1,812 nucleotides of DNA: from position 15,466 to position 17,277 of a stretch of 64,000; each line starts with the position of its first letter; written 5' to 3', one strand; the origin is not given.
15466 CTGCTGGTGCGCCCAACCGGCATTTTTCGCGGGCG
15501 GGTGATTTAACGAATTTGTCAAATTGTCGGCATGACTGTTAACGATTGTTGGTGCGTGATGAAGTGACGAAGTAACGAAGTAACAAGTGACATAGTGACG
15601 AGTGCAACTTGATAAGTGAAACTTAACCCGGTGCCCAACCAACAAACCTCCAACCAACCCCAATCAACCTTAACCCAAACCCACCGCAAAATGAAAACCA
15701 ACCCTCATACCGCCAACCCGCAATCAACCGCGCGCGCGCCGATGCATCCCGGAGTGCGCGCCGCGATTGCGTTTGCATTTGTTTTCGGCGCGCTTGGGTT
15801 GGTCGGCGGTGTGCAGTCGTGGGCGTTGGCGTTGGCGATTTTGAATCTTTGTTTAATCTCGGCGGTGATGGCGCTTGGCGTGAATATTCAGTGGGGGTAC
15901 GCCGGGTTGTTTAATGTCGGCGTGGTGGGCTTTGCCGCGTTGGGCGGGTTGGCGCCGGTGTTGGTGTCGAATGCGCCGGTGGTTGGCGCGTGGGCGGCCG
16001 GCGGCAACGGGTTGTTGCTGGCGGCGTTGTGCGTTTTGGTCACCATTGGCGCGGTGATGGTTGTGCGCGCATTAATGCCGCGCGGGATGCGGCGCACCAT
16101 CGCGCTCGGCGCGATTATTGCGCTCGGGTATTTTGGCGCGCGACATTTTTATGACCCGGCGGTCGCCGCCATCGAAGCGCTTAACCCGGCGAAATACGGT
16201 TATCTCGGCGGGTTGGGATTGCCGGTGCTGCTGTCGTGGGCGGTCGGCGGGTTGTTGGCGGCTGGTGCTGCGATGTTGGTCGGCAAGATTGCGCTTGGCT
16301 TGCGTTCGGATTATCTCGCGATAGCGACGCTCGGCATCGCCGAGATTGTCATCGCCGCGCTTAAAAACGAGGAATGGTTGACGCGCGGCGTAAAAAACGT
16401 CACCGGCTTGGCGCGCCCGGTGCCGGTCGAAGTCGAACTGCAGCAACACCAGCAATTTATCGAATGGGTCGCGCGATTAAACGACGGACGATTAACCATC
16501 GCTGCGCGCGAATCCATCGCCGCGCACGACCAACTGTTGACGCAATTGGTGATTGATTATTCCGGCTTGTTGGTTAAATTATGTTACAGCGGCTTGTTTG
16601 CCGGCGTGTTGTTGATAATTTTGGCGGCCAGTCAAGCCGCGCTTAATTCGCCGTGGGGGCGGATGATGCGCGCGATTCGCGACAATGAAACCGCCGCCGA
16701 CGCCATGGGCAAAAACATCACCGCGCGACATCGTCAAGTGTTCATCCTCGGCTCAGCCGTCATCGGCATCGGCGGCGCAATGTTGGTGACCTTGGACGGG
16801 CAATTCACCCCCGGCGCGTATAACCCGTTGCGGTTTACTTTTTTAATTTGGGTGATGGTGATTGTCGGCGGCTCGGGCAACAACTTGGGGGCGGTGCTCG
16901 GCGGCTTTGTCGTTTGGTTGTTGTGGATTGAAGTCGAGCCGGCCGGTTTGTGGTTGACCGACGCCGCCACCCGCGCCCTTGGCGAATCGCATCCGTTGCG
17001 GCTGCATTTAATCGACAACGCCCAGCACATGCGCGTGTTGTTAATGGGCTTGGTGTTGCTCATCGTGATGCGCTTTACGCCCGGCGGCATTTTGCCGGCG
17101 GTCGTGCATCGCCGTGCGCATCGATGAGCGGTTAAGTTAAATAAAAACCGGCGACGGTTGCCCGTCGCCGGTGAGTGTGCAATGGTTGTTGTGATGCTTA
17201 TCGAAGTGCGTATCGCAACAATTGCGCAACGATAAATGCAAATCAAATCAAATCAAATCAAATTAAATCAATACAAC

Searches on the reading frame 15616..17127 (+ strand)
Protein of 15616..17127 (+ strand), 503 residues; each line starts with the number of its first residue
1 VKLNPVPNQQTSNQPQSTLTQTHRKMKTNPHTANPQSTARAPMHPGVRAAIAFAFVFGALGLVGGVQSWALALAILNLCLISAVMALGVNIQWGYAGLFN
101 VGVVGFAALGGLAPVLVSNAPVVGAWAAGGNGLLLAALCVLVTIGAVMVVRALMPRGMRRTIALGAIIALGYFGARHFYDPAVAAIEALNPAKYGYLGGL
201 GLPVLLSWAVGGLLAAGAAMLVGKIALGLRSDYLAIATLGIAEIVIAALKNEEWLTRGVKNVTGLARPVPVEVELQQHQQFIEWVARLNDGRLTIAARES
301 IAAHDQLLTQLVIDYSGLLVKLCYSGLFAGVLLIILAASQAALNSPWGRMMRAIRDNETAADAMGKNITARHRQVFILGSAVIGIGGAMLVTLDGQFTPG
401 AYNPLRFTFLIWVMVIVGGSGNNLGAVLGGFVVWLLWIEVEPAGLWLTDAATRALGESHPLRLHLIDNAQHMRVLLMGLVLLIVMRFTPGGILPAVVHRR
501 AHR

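Call 49: search_protein_families(library=pfam, proteins=[window:15616-17127:+], max_evalue=0.00001)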
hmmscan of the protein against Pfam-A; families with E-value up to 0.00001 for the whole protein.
window:15616-17127:+ (503 aa): 1 family
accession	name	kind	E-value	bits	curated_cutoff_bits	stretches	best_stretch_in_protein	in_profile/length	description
PF02653.21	BPD_transp_2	-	8.7e-27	94.4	26.8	1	192-485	54-269/269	Branched-chain amino acid transport system / permease component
